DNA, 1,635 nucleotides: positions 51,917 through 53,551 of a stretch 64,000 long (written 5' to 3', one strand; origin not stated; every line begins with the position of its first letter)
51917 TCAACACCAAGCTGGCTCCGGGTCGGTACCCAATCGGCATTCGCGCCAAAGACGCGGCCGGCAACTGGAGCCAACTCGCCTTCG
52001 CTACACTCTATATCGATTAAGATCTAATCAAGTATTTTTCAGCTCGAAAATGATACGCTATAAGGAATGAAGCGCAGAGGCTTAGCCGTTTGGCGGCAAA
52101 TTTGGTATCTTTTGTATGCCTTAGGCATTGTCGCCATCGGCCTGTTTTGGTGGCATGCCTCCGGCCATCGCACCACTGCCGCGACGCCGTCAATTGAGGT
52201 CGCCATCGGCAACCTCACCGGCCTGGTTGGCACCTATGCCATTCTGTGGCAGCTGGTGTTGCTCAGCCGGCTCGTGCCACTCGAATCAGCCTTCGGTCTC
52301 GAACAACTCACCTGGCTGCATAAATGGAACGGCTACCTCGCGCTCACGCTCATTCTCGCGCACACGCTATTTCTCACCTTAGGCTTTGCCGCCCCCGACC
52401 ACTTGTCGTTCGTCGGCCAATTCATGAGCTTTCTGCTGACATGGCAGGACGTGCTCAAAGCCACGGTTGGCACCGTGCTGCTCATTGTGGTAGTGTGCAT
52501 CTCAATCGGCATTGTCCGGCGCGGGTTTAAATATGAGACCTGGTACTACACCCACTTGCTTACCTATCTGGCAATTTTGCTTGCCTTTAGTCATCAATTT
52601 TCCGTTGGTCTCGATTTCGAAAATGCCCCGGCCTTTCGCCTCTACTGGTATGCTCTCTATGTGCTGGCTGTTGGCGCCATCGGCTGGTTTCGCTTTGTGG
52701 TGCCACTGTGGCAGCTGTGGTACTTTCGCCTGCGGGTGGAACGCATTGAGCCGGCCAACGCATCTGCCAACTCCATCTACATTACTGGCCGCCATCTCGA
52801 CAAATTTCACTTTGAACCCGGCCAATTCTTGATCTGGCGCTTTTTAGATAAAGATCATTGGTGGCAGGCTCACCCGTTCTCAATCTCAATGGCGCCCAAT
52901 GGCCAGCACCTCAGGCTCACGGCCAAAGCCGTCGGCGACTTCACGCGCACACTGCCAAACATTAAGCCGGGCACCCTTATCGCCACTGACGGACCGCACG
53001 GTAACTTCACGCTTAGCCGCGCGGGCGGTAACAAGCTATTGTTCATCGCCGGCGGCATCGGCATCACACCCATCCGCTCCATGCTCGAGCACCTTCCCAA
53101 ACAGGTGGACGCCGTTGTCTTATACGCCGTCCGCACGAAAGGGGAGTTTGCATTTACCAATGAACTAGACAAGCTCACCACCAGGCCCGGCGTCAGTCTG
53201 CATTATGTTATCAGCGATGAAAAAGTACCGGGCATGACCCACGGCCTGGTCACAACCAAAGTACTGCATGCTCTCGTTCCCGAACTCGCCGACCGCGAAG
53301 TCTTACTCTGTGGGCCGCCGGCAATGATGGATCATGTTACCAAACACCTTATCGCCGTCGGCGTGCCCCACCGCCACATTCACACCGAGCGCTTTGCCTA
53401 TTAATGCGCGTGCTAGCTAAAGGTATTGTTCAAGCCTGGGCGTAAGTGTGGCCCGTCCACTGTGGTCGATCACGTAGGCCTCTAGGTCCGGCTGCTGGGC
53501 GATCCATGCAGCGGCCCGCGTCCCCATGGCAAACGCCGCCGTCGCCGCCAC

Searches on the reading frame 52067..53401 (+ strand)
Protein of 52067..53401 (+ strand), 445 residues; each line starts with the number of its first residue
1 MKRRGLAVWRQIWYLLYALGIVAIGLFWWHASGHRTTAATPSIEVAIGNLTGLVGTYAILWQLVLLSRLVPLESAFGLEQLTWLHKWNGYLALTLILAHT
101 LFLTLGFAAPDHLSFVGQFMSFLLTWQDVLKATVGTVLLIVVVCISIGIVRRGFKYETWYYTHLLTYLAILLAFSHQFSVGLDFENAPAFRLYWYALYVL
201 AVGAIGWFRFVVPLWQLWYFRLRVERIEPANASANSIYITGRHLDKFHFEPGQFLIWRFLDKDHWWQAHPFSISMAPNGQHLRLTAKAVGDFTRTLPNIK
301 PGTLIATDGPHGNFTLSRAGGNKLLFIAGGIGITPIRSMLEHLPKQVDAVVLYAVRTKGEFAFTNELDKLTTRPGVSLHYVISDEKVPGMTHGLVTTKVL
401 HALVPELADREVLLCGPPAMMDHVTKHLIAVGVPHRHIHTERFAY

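Call 81: search_protein_families(library=pfam, proteins=[window:52067-53401:+], max_evalue=0.00001)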
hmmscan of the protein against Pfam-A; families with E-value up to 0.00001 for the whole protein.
window:52067-53401:+ (445 aa): 3 families
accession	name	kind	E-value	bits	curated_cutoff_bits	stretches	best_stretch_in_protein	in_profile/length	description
PF00175.26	NAD_binding_1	-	5e-16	59.8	22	1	326-425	1-108/109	Oxidoreductase NAD-binding domain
PF01794.25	Ferric_reduct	-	3e-15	56.8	28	1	51-173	1-120/121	Ferric reductase like transmembrane component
PF08022.18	FAD_binding_8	-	1.5e-08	35.2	22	1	232-297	12-79/109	FAD-binding domain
